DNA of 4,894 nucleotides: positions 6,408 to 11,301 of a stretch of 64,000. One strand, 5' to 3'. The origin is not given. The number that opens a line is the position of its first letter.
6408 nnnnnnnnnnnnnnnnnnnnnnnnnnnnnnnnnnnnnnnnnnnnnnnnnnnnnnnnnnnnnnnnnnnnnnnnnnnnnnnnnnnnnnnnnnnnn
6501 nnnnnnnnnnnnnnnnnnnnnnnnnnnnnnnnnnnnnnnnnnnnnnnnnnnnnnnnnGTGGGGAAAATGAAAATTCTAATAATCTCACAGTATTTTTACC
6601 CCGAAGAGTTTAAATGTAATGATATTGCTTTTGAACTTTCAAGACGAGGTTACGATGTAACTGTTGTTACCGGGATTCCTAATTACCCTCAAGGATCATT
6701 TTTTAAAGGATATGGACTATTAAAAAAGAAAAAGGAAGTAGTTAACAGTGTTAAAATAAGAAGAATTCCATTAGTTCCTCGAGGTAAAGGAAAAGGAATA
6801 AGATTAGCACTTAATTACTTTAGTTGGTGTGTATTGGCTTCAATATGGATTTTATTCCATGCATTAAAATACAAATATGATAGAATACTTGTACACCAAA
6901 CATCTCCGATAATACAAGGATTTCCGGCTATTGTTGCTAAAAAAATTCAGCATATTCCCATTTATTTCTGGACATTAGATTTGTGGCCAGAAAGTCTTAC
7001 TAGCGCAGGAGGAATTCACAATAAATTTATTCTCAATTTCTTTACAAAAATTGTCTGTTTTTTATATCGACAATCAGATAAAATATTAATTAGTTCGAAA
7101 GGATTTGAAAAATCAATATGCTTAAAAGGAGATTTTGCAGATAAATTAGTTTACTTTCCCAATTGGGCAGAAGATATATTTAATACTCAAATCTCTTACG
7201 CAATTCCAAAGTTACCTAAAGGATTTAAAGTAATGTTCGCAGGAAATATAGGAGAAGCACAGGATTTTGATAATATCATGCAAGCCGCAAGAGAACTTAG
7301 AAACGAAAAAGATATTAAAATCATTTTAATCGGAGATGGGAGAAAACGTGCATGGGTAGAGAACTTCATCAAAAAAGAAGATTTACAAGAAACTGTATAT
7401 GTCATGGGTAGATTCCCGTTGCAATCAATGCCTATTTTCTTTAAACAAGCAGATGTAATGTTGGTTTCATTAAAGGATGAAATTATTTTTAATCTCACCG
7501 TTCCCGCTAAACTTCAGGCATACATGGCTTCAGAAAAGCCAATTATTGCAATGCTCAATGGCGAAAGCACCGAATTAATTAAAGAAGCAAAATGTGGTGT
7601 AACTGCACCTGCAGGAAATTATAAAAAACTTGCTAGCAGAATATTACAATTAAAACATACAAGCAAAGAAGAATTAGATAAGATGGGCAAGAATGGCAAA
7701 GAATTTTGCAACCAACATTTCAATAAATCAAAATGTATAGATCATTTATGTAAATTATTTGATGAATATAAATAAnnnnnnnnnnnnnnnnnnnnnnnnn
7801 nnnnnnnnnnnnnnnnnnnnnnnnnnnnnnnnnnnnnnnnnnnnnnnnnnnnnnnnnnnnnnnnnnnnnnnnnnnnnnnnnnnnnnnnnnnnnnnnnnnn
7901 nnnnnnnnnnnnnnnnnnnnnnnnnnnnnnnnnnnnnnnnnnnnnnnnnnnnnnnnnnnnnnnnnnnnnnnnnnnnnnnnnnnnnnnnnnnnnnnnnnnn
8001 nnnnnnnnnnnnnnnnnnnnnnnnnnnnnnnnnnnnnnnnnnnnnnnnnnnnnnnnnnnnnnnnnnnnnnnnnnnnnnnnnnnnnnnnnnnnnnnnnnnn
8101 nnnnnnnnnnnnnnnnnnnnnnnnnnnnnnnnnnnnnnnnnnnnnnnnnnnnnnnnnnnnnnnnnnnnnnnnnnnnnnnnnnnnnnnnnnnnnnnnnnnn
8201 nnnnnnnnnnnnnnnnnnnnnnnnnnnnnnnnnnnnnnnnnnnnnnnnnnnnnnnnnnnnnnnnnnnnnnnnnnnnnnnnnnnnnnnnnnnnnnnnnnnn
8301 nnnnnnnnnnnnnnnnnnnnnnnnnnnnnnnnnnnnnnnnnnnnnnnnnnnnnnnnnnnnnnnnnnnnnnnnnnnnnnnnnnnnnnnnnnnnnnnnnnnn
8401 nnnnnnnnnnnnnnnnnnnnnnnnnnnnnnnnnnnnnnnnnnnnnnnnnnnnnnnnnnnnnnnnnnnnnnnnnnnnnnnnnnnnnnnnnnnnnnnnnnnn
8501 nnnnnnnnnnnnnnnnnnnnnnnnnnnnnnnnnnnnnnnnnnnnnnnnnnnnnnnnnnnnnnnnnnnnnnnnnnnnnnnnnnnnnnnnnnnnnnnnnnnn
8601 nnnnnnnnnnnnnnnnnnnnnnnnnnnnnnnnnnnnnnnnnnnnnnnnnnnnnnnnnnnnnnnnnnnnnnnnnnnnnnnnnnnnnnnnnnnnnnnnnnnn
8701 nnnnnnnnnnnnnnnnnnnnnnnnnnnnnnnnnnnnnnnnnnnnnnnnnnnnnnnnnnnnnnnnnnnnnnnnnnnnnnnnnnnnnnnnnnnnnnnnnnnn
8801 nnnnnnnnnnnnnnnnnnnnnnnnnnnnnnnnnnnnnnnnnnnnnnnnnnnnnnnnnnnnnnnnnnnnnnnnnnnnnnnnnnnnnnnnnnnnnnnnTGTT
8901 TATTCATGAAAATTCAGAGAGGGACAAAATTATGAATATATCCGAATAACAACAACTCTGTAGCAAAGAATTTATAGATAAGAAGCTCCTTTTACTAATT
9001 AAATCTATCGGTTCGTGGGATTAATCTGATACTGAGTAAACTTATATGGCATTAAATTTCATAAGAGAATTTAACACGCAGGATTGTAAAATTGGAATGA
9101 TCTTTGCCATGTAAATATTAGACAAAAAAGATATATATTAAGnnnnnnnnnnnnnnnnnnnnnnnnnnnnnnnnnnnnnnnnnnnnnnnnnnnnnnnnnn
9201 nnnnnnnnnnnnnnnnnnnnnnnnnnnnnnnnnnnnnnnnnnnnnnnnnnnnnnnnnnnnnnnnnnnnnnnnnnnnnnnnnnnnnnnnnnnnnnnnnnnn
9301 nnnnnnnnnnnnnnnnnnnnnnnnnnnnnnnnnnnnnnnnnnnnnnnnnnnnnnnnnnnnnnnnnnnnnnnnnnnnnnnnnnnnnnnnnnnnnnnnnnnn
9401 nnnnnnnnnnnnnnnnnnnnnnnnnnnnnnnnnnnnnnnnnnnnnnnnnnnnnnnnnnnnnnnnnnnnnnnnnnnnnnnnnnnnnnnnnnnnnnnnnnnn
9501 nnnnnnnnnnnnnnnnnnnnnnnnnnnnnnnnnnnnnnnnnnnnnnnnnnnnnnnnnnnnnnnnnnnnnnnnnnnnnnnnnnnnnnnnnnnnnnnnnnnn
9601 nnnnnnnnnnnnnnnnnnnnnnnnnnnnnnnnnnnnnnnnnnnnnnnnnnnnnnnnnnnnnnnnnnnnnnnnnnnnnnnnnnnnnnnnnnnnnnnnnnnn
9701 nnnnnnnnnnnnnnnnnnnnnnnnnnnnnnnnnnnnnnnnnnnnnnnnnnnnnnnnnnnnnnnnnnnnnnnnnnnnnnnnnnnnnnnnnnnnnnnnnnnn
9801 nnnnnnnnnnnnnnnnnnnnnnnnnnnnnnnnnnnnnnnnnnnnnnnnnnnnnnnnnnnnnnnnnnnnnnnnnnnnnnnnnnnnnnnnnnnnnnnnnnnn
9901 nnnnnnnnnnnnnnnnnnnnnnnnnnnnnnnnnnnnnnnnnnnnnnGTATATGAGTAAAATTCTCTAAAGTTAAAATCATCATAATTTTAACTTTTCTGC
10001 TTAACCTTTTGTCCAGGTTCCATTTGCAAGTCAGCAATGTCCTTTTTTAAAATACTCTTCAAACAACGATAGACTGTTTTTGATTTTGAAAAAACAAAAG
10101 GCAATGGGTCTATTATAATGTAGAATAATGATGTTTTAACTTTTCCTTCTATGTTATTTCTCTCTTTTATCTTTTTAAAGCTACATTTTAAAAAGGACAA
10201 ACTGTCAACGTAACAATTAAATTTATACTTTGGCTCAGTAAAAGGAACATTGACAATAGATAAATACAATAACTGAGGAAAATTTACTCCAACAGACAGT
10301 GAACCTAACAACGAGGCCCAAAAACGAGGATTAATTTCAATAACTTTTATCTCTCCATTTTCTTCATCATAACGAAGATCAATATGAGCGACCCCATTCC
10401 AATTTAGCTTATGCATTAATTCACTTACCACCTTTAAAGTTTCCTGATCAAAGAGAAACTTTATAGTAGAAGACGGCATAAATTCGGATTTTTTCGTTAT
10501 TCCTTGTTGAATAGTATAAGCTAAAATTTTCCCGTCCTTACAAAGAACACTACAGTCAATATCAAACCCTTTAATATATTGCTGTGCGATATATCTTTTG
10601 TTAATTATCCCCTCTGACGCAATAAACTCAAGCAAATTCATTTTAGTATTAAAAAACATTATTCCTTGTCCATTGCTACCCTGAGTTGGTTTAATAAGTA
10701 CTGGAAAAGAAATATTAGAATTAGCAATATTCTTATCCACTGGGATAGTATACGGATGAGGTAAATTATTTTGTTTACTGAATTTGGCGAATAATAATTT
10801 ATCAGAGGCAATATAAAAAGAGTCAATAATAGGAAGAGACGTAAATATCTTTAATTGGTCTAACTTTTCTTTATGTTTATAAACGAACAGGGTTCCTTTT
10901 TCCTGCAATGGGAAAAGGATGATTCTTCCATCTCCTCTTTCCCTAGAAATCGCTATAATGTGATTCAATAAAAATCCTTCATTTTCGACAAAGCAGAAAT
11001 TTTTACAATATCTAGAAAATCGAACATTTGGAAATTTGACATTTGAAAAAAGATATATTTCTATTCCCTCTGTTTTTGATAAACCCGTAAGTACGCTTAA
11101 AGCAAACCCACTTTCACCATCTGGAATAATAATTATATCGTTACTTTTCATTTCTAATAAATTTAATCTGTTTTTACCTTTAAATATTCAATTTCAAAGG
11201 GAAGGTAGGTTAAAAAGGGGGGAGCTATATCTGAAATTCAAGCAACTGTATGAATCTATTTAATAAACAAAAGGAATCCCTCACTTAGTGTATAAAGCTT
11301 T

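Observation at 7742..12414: Two diverged, divergently transcribed ATP-grasp / secreted SGNH-hydrolase gene pairs inside a glycan locus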

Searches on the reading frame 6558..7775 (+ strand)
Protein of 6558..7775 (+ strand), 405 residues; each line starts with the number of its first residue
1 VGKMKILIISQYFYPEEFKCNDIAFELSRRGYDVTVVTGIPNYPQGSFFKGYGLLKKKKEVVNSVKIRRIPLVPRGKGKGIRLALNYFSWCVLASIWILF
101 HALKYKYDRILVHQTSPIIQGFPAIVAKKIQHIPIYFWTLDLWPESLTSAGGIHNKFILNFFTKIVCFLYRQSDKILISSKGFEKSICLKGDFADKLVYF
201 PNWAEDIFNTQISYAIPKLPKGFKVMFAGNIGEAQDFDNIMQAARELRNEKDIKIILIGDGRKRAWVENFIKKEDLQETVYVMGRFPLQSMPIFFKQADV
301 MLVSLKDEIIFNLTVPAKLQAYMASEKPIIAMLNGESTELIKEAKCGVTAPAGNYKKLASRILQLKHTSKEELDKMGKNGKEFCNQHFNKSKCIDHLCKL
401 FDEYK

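Call 3: search_protein_families(library=pfam, proteins=[window:6558-7775:+], max_evalue=0.01)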
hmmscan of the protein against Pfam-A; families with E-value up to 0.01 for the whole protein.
window:6558-7775:+ (405 aa): 4 families
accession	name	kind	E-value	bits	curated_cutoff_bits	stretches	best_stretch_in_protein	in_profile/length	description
PF00534.26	Glycos_transf_1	-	2.2e-18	66.8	26.4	1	220-382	13-171/172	Glycosyl transferases group 1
PF13692.12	Glyco_trans_1_4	-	6.4e-17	62.6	27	1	224-365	3-139/142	Glycosyl transferases group 1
PF13579.12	Glyco_trans_4_4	-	1.5e-06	29.1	29.7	1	22-203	9-158/158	Glycosyl transferase 4-like domain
PF13439.12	Glyco_transf_4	-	3.6e-05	24.3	28.5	1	22-202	10-164/170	Glycosyltransferase Family 4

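Call 4: search_protein_families(library=ncbifam, proteins=[window:6558-7775:+], max_evalue=0.01)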
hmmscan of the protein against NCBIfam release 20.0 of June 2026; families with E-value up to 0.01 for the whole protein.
window:6558-7775:+ (405 aa): 18 families
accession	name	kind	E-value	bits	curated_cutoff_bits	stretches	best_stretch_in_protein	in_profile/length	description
NF007640.0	PRK10307.1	subfamily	4.8e-38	131.1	276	1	4-399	1-402/411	WcaI family glycosyltransferase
TIGR04063.1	stp3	hypoth_equivalog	2.9e-22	79.1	442.05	1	103-396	87-387/397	TIGR04063 family PEP-CTERM/XrtA system glycosyltransferase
TIGR04007.1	wcaI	equivalog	2.6e-17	62.6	800.45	1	26-326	27-332/407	colanic acid biosynthesis glycosyltransferase WcaI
TIGR03999.1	thiol_BshA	equivalog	2.5e-15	56.3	273.7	1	224-402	201-371/375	N-acetyl-alpha-D-glucosaminyl L-malate synthase BshA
TIGR03088.1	stp2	hypoth_equivalog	5.8e-14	51.9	409.05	1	235-403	207-372/374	TIGR03088 family PEP-CTERM/XrtA system glycosyltransferase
NF041876.1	EPS_EpsE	equivalog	6.6e-11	42.1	400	1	208-393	200-385/389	exopolysaccharide biosynthesis GT4 family glycosyltransferase EpsE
TIGR04005.1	wcaL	equivalog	4e-08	32.5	537.6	1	224-400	224-402/406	colanic acid biosynthesis glycosyltransferase WcaL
NF053787.1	GlcN_PG_synth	equivalog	2.6e-07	29.8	480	1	225-402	200-357/361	N-acetylglucosaminyl phosphatidylglycerol synthase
NF047676.1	TeichurnBiosyTuaH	equivalog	5.6e-07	28.8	550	1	121-371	108-357/384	teichuronic acid biosynthesis protein TuaH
NF012028.0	PRK15484.1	subfamily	6.9e-06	25.4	618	1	225-394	196-368/380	lipopolysaccharide N-acetylglucosaminyltransferase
NF049988.1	MGlcDAGSynMgs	equivalog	3.2e-05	23.5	400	1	226-401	217-384/398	alpha-monoglucosyldiacylglycerol synthase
NF038298.1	EPS_HpsO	equivalog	5e-05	22.2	575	1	220-388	199-371/388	hormogonium polysaccharide biosynthesis glycosyltransferase HpsO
NF047684.1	TeichurnBiosyTuaC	equivalog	0.00011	21.3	550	1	219-401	215-386/391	teichuronic acid biosynthesis protein TuaC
TIGR04348.1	TIGR04348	equivalog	0.00061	18.9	300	1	218-306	133-221/310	selenoneine biosynthesis selenosugar synthase SenB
NF041879.1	EPS_EpsH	equivalog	0.00072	18.4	800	1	97-291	104-306/431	exopolysaccharide biosynthesis glycosyltransferase EpsH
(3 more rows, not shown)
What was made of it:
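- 6558..7775 (+): Context: WbuB/WcaI-like GT4 glycosyltransferase, the last glycan gene before the units. Calls 3, 4.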

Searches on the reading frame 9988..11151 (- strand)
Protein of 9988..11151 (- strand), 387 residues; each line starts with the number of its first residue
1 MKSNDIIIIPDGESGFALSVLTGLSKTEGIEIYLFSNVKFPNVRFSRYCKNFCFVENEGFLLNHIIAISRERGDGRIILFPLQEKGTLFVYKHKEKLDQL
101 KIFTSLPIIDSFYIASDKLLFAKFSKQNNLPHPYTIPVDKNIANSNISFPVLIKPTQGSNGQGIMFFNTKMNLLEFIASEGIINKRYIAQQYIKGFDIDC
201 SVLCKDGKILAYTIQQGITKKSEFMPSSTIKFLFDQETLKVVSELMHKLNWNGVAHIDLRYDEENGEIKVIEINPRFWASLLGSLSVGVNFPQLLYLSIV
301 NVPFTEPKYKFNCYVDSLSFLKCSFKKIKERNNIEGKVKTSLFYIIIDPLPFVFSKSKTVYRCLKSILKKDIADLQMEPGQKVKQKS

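Call 3: search_protein_families(library=pfam, proteins=[window:9988-11151:-], max_evalue=0.01)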
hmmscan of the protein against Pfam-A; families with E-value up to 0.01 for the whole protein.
window:9988-11151:- (387 aa): 9 families
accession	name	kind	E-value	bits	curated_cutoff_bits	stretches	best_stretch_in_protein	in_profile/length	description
PF02655.19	ATP-grasp_3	-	8.2e-14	52.4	23.2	1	115-279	1-159/160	ATP-grasp domain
PF13535.11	ATP-grasp_4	-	2.5e-07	30.9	27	1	147-279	1-154/160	ATP-grasp domain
PF15632.11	ATPgrasp_Ter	-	3.4e-07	30.5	29.1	1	188-301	6-110/131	ATP-grasp in the biosynthetic pathway with Ter operon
PF07478.18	Dala_Dala_lig_C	-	5.5e-07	29.7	24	1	144-275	32-174/204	D-ala D-ala ligase C-terminus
PF02786.22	CPSase_L_D2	-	1.6e-05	25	19.8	1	144-277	34-180/211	Carbamoyl-phosphate synthase L chain, ATP binding domain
PF02222.28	ATP-grasp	-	8.2e-05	22.8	27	1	143-277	25-163/179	ATP-grasp domain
PF02955.21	GSH-S_ATP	-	0.00018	21.4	23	1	150-224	33-109/175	Prokaryotic glutathione synthetase, ATP-grasp domain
PF08443.16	RimK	-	0.00056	20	21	1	138-196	30-85/188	RimK-like ATP-grasp domain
PF14397.11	ATPgrasp_ST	-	0.0018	18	31.4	1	114-224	18-126/278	Sugar-transfer associated ATP-grasp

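Call 4: search_protein_families(library=ncbifam, proteins=[window:9988-11151:-], max_evalue=0.01)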
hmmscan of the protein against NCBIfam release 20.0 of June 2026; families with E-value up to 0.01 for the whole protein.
window:9988-11151:- (387 aa): 38 families (the best 25 are shown)
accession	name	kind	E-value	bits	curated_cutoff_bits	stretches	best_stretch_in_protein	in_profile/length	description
NF009406.0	PRK12767.1-5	equivalog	9.5e-18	64.3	271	1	90-319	86-310/327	carbamoyl phosphate synthase-like protein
NF009402.0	PRK12767.1-1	equivalog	1.9e-16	59.8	218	1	107-297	105-296/329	carbamoyl phosphate synthase-like protein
NF009405.0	PRK12767.1-4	equivalog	2.9e-16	59.4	390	1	81-321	76-307/320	carbamoyl phosphate synthase-like protein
NF053643.1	Ddl_archaea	equivalog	6.2e-15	55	500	1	106-276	91-271/367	putative pseudomurein biosynthesis ATP-grasp protein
NF009403.0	PRK12767.1-2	equivalog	4.2e-13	49.2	286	1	62-250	54-240/342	carbamoyl phosphate synthase-like protein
TIGR01369.1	CPSaseII_lrg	equivalog_domain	1e-09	36.7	1027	1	114-294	666-859/1052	carbamoyl-phosphate synthase (glutamine-hydrolyzing) large subunit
NF004679.0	PRK06019.1-5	equivalog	2.7e-09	36.3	326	1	106-277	88-268/376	5-(carboxyamino)imidazole ribonucleotide synthase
NF002378.0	PRK01372.1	subfamily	4e-09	35.6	243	1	98-274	81-268/305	D-alanine--D-alanine ligase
NF005315.0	PRK06849.1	equivalog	9.4e-09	34.7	406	1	25-278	24-277/389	hypothetical protein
TIGR01205.1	D_ala_D_alaTIGR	subfamily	2.6e-08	33.2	245.65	1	114-275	103-285/318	D-alanine--D-alanine ligase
TIGR00768.1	rimK_fam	subfamily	6.3e-07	29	143.4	1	114-216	84-193/276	RimK family alpha-L-glutamate ligase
NF009404.0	PRK12767.1-3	equivalog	1.3e-06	27.6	316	1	79-177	73-174/344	carbamoyl phosphate synthase-like protein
NF000207.3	D_ala_D_ser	equivalog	8e-06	25.2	520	1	147-211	168-232/342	D-alanine--D-serine ligase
NF011169.0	PRK14571.1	equivalog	8.6e-06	25.3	404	1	110-207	88-184/300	D-alanyl-alanine synthetase A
NF040722.1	MfnD_Meth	equivalog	1.4e-05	24.7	400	1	181-284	155-258/288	tyramine--L-glutamate ligase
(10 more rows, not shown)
